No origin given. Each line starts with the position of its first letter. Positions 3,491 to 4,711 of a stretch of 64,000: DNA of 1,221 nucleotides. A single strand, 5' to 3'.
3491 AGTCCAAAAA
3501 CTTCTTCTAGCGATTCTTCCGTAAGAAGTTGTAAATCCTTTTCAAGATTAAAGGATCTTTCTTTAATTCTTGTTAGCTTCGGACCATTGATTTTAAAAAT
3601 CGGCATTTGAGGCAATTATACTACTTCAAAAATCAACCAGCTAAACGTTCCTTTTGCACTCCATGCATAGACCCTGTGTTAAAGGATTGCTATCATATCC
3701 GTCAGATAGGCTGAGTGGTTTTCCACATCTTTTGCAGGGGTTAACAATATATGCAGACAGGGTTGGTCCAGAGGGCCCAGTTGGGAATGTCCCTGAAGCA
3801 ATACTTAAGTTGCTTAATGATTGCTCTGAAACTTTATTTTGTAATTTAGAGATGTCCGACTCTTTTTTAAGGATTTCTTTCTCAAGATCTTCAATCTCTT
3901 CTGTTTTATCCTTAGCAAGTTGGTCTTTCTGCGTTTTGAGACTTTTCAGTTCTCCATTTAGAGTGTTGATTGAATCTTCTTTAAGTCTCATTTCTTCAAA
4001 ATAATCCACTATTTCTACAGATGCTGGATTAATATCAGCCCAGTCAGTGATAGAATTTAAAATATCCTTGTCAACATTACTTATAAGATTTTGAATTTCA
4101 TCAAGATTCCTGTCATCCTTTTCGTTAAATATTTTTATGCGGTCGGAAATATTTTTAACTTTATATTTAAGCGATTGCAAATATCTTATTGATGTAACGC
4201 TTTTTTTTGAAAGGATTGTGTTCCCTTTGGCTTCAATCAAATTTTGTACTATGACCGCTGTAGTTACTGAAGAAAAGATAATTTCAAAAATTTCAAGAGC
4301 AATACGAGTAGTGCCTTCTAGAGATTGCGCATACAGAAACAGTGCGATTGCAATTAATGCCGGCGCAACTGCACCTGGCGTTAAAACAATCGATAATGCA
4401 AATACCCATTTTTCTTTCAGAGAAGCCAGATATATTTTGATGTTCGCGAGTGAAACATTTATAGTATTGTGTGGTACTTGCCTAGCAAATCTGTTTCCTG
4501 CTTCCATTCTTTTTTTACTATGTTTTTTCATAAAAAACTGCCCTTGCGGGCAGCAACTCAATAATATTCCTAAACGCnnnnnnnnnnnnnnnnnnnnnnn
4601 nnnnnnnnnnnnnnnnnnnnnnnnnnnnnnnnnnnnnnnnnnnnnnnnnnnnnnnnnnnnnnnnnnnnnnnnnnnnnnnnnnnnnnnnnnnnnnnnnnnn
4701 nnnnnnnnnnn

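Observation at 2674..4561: Candidate two-gene defence module next to an R-M pair: PD-(D/E)xK-motif protein plus membrane/coiled-coil/zinc-ribbon protein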

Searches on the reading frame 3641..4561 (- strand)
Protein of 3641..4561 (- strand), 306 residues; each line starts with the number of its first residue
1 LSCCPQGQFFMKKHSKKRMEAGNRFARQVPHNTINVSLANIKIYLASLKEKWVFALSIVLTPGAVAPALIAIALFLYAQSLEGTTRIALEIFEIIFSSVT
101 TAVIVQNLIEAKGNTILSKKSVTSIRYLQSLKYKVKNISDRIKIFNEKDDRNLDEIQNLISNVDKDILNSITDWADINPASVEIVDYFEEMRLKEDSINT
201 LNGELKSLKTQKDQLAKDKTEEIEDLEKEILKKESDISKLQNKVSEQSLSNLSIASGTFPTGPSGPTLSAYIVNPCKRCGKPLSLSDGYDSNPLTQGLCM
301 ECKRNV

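Call 3: search_protein_families(library=pfam, proteins=[window:3641-4561:-], max_evalue=0.1)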
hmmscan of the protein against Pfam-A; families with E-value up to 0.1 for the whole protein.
window:3641-4561:- (306 aa): 6 families
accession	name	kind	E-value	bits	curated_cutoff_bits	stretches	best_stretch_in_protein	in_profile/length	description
PF12308.13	Noelin-1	-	0.031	14.8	25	1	126-162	39-75/100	Neurogenesis glycoprotein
PF16515.11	HIP1_clath_bdg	-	0.033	15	28.8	1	199-251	30-82/99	Clathrin-binding domain of Huntingtin-interacting protein 1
PF14362.11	DUF4407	-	0.04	13.6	31.3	1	104-237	109-232/297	Domain of unknown function (DUF4407)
PF10267.14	Tmemb_cc2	-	0.046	13.4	32.8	1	128-168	5-45/397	Predicted transmembrane and coiled-coil 2 protein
PF23854.1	DUF7217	-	0.047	13.8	29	1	126-177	130-181/238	Domain of unknown function (DUF7217)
PF14389.11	Lzipper-MIP1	-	0.075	13.8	32.2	0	199-247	36-84/84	Leucine-zipper of ternary complex factor MIP1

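Call 4: search_protein_families(library=padloc, proteins=[window:3641-4561:-], max_evalue=0.1)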
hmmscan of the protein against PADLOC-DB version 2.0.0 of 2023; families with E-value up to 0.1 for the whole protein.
window:3641-4561:- (306 aa): 5 families
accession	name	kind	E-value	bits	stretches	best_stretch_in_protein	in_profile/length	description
PDLC03859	LmuB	-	1.4e-05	22.5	1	111-248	374-486/611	-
PDLC04161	HEC-07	-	0.011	12.6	1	189-245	333-389/553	-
PDLC00006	DruC1|DruC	-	0.016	11.7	1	128-253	219-339/626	Unknown function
PDLC00519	JetC1|JetC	-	0.019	11.1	1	127-247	350-467/1097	DUF3584 domain; MukB-like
PDLC00505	JetC1|JetC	-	0.045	9.8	1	129-243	341-446/1118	DUF3584 domain; MukB-like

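Call 5: search_protein_families(library=ncbifam, proteins=[window:3641-4561:-], max_evalue=0.1)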
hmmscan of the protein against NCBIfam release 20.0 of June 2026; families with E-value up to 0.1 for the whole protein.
window:3641-4561:- (306 aa): 1 family
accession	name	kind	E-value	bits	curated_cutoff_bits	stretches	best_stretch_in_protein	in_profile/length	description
NF045487.1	ASRP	equivalog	0.0087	14.7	300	1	128-246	151-267/593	archaea-specific SMC-related protein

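Call 7: search_protein_families(library=phrogs, proteins=[window:3641-4561:-], max_evalue=0.1)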
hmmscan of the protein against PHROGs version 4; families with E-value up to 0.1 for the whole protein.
window:3641-4561:- (306 aa): 3 families
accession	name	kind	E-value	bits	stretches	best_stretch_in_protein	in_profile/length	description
phrog_737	-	tail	0.03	13.9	1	156-268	154-237/583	minor tail protein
phrog_16648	-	unknown function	0.081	13.7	0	160-243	51-137/153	-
phrog_7417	-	unknown function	0.083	14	0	90-196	6-110/121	-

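Call 11: find_homologous_proteins(query=window:3641-4561:-)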
Query window:3641-4561:- (306 aa): 7 proteins with E <= 0.001 among 3626 candidates.
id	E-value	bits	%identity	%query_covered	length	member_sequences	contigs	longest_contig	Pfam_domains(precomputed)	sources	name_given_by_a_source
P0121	7.4e-180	615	100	94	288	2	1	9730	-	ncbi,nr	ncbi:hypothetical protein A2V61_00215 [Candidatus Woesebacteria bacterium RBG_19FT_COMBO_47_8]|nr:MA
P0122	1.4e-124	433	70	97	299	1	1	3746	-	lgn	-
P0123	8.3e-95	336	62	85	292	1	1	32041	-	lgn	-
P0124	1.3e-72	263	53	87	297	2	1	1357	-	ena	-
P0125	2.4e-72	262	51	88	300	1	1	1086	-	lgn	-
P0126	6.5e-70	254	47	91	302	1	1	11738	-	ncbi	-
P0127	1.3e-31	128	37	72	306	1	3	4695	-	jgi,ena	-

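Call 13: find_encoding_contigs(protein=P0123, flank=8000, max_places=3)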
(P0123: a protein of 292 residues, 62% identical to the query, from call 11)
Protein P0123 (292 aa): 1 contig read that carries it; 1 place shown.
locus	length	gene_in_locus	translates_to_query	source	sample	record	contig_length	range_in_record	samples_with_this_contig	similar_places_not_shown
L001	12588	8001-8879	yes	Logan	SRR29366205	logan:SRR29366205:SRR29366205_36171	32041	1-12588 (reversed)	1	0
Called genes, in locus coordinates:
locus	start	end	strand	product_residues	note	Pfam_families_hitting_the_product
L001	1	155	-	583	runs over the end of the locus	PF14716:HHH_8, PF14792:DNA_pol_B_palm (faint), PF14791:DNA_pol_B_thumb, PF02811:PHP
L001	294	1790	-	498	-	PF00239:Resolvase, PF07508:Recombinase, PF13408:Zn_ribbon_recom (faint)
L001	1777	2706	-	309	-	PF23343:REP_ORF2-G2P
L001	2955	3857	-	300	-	-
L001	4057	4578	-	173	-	-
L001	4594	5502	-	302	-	PF01972:SDH_protease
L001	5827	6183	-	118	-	-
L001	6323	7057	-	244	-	-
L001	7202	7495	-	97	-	-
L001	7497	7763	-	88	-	-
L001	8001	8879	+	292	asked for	-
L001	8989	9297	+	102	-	PF03819:MazG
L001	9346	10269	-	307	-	PF13489:Methyltransf_23 (weak), PF13847:Methyltransf_31, PF08241:Methyltransf_11, PF08242:Methyltransf_12, PF13649:Methyltransf_25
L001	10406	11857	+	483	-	PF00226:DnaJ (faint), PF03572:Peptidase_S41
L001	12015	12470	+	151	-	PF01476:LysM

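Call 14: find_encoding_contigs(protein=P0126, flank=8000, max_places=3)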
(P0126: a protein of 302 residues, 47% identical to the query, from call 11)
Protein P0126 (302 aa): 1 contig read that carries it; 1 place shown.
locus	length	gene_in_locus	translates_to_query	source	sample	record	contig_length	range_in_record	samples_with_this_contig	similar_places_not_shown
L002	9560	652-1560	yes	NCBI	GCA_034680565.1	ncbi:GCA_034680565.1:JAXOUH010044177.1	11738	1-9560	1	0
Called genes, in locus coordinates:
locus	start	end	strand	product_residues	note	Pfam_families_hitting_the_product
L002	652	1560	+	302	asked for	-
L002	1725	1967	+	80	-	-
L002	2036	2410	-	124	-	-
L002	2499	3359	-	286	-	PF00892:EamA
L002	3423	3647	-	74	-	-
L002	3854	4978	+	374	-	PF00575:S1 (weak), PF23459:S1_RRP5 (faint), PF13509:S1_2 (faint), PF00575:S1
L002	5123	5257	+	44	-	-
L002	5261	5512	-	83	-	PF00403:HMA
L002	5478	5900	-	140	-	PF01850:PIN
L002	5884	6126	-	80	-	-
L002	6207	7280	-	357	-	PF13386:DsbD_2, PF13473:Cupredoxin_1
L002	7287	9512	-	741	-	PF00403:HMA, PF00122:E1-E2_ATPase, PF08282:Hydrolase_3 (faint), PF00702:Hydrolase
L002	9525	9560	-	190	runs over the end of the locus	PF01022:HTH_5, PF12840:HTH_20, PF04945:YHS (weak)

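Call 15: find_encoding_contigs(protein=P0122, flank=8000, max_places=3)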
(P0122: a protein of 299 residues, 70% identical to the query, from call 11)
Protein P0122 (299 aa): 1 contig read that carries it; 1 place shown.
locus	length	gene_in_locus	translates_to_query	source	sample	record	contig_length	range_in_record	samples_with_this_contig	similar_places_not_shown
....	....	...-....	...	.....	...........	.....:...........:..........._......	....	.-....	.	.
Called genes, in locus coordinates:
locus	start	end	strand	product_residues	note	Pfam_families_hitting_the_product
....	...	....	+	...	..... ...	-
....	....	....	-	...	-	-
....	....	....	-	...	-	-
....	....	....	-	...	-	?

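Call 16: find_encoding_contigs(protein=P0127, flank=8000, max_places=3)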
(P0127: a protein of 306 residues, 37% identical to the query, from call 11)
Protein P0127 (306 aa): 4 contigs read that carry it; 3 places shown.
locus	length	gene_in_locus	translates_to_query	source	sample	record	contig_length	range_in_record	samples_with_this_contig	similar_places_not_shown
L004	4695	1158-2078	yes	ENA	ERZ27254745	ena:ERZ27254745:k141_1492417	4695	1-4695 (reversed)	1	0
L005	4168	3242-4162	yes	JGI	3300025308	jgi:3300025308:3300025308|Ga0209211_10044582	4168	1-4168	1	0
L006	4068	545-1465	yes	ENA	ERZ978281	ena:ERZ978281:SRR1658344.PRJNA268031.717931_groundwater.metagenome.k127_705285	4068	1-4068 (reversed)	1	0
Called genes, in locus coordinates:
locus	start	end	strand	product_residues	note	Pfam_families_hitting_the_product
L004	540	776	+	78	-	PF01541:GIY-YIG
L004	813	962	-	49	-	-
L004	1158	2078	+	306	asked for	-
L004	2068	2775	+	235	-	-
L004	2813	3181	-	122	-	PF09509:Hypoth_Ymh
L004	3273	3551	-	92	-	-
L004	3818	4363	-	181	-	PF28549:NDPSase_N, PF00293:NUDIX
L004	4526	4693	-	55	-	?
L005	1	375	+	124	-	?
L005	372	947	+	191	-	-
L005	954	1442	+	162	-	PF13420:Acetyltransf_4 (weak), PF00583:Acetyltransf_1, PF13673:Acetyltransf_10, PF13508:Acetyltransf_7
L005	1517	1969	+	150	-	PF01668:SmpB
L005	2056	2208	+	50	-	-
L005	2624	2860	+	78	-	PF01541:GIY-YIG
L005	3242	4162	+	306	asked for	-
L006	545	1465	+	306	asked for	-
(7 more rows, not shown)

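Call 52: predict_structure(alignment_id=A3)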
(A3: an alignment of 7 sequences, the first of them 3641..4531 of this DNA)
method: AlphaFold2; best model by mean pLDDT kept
length: 296 residues; sequences in the alignment: 7
mean_pLDDT: 60.0   pTM: 0.23
mean pLDDT of the five models: 60.0, 60.0, 57.3, 53.4, 48.8
residues with pLDDT >= 90: 0; 70-90: 73; 50-70: 155; < 50: 68
segments of 3 or more residues with pLDDT < 50: 1-21, 102-115, 166-170, 172-174, 241-262
pLDDT, mean of each block of 10 residues (from residue 1): 44 44 57 63 58 65 70 66 64 55 44 51 61 61 63 59 50 49 61 72 75 76 80 62 35 32 70 68 77 74
secondary structure, 60 per line:
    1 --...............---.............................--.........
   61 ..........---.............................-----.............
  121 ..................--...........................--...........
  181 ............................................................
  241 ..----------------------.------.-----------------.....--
elements in order: H3-17 H21-49 H52-70 H74-102 H108-138 H141-167 H170-242 H290-294

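Call 68: search_protein_representatives(alignment_id=A3)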
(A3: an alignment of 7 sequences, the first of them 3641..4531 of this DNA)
Query: 7 sequences, 298 profile positions. Proteins with E-value up to 0.001 (for the whole library): 457; up to 1e-10: 229; up to 1e-30: 23. The best 150 are listed.
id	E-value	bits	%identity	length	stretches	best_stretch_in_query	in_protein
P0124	6.5e-142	488.5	-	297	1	4-298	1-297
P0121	6.1e-137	472.1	-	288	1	14-293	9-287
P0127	2.6e-112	391.2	-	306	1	9-294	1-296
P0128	3.4e-80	285.8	-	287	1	15-295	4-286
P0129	5.0e-76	272.1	-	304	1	20-292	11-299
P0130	5.5e-75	268.7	-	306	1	9-293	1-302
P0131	4.2e-74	265.8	-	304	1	9-254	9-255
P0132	2.0e-69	250.5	-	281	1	29-292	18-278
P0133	1.7e-66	240.9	-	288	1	15-294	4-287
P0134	5.0e-64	232.7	-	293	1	18-291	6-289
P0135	1.6e-61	224.5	-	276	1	19-247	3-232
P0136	1.2e-55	205.3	-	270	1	12-252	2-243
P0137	5.7e-55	203.0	-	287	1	15-251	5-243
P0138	1.3e-49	185.4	-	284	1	15-247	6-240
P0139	4.6e-48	180.3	-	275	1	13-256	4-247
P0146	1.1e-32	129.8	-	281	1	26-293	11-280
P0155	1.7e-26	109.5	-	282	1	25-292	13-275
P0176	1.9e-22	96.2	-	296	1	34-293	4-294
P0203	3.3e-17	79.0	-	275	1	34-293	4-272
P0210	7.3e-17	77.9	-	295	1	33-294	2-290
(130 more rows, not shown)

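Call 70: search_protein_families(library=padloc, alignment_id=A7, max_evalue=0.001)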
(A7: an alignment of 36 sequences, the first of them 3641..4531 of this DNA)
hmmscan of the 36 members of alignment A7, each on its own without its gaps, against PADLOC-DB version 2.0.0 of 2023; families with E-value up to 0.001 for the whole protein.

A. member 1, window:3641-4531:- (296 aa): 1 family
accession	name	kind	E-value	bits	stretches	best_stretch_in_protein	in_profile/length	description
PDLC03859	LmuB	-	1.1e-05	22.9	1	104-238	374-486/611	-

B. families by the number of members that match (of 36 scanned): 16 families
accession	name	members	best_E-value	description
PDLC03859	LmuB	10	6.7e-07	-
PDLC00519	JetC1|JetC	4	0.00034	DUF3584 domain; MukB-like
PDLC00550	JetC2|JetC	2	1.6e-05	DUF3584 domain; MukB-like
PDLC00551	JetC2|JetC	2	0.00017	DUF3584 domain; MukB-like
PDLC00507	JetC1|JetC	2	0.00023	DUF3584 domain; MukB-like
PDLC02667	DndD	2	0.00049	DndD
PDLC03865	LmuB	2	0.00056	-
PDLC02731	PbeC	1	2.4e-06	PbeC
PDLC03839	LeoA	1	1.6e-05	-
PDLC02668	DndD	1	5.7e-05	DndD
PDLC00006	DruC1|DruC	1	6.2e-05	Unknown function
PDLC00581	JetC3|JetC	1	9e-05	DUF3584 domain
PDLC03977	PD-Lambda-1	1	0.00019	-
PDLC00552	JetC2|JetC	1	0.00024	DUF3584 domain; MukB-like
PDLC00580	JetC3|JetC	1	0.00057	DUF3584 domain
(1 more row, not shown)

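Call 73: find_related_loci(query=A3, collection=viral_contigs, flank=8000)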
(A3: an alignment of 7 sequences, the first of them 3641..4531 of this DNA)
Query A3 (296 aa) in viral_contigs; peptide patterns used: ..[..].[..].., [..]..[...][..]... (x = any residue, [..] = any of these).
99 stretches matched a pattern, but none encodes a relative of the query by tblastn (E <= 1e-3).

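Call 74: find_encoding_contigs(protein=P0146, flank=6000, max_places=3)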
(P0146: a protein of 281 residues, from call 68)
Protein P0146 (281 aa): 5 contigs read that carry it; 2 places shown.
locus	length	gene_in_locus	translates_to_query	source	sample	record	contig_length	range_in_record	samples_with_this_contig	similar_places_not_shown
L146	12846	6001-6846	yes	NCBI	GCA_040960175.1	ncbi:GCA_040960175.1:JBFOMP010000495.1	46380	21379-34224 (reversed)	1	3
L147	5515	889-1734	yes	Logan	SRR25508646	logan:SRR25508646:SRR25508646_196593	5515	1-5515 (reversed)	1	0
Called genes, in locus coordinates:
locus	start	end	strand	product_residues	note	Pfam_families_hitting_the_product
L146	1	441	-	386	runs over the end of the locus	PF00155:Aminotran_1_2, PF00266:Aminotran_5, PF01053:Cys_Met_Meta_PP (weak), PF01212:Beta_elim_lyase, PF01041:DegT_DnrJ_EryC1 (weak)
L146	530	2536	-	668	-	PF03063:Prismane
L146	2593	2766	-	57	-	PF12837:Fer4_6 (faint), PF13183:Fer4_8 (faint), PF13237:Fer4_10 (weak), PF14697:Fer4_21 (weak), PF12838:Fer4_7, PF13187:Fer4_9 (weak), PF12797:Fer4_2 (weak), PF00037:Fer4, +1 more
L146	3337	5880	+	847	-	PF00317:Ribonuc_red_lgN, PF02867:Ribonuc_red_lgC, PF12637:TSCPD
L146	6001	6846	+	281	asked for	-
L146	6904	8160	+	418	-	PF01555:N6_N4_Mtase, PF00565:SNase (weak)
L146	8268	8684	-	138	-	PF01894:YjbQ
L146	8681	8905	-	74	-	PF13525:YfiO (weak)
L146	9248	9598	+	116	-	PF00034:Cytochrom_C, PF13442:Cytochrome_CBB3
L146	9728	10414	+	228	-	PF00027:cNMP_binding, PF13545:HTH_Crp_2, PF00325:Crp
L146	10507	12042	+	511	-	PF21563:Mcp40H-20_sensor (faint), PF00672:HAMP, PF00512:HisKA, PF02518:HATPase_c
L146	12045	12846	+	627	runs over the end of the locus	PF02743:dCache_1, PF22673:MCP-like_PDC_1 (weak), PF00672:HAMP, PF02518:HATPase_c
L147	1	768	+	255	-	?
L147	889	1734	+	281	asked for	-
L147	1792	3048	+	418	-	PF01555:N6_N4_Mtase, PF00565:SNase (weak)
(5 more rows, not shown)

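Call 75: find_encoding_contigs(protein=P0176, flank=6000, max_places=4)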
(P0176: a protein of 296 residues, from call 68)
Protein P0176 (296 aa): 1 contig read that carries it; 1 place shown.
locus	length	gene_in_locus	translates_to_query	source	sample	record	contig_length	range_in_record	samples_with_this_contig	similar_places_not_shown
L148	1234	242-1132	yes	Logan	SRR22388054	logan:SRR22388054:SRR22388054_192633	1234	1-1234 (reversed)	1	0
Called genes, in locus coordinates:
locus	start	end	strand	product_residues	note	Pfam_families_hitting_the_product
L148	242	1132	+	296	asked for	-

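Call 76: find_encoding_contigs(protein=P0203, flank=6000, max_places=4)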
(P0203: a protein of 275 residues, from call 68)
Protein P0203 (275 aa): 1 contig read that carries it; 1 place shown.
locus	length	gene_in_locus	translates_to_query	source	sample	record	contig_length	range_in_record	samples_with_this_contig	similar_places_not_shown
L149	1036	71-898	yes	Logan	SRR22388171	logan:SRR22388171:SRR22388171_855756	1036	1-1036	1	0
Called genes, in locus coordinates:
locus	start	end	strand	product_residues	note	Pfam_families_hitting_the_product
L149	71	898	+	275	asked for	-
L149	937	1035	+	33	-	?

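Call 77: find_encoding_contigs(protein=P0133, flank=6000, max_places=4)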
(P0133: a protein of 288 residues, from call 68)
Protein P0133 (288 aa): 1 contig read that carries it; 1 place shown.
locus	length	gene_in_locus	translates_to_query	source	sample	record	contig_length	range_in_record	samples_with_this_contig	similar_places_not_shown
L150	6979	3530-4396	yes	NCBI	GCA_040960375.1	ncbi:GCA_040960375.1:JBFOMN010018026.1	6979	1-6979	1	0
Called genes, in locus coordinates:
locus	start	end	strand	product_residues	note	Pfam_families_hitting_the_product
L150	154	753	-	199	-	-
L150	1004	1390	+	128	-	PF01936:NYN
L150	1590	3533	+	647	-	PF01555:N6_N4_Mtase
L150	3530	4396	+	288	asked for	-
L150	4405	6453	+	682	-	PF04851:ResIII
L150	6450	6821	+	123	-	PF08722:Tn7_TnsA-like_N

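Call 78: search_dna_similar(query=window:3641-4531:-, collection=plasmids, mode=protein, max_evalue=0.001)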
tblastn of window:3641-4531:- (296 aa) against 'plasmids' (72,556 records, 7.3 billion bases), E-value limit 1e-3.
No match.

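Call 84: search_dna_similar(query=P0176, collection=plasmids, mode=protein, max_evalue=0.001)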
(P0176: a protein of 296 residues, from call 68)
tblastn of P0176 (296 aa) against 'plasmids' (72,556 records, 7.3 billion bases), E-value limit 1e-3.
No match.

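Call 85: search_dna_similar(query=P0155, collection=plasmids, mode=protein, max_evalue=0.001)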
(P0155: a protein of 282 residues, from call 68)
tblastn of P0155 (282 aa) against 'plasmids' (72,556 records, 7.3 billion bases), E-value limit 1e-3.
No match.
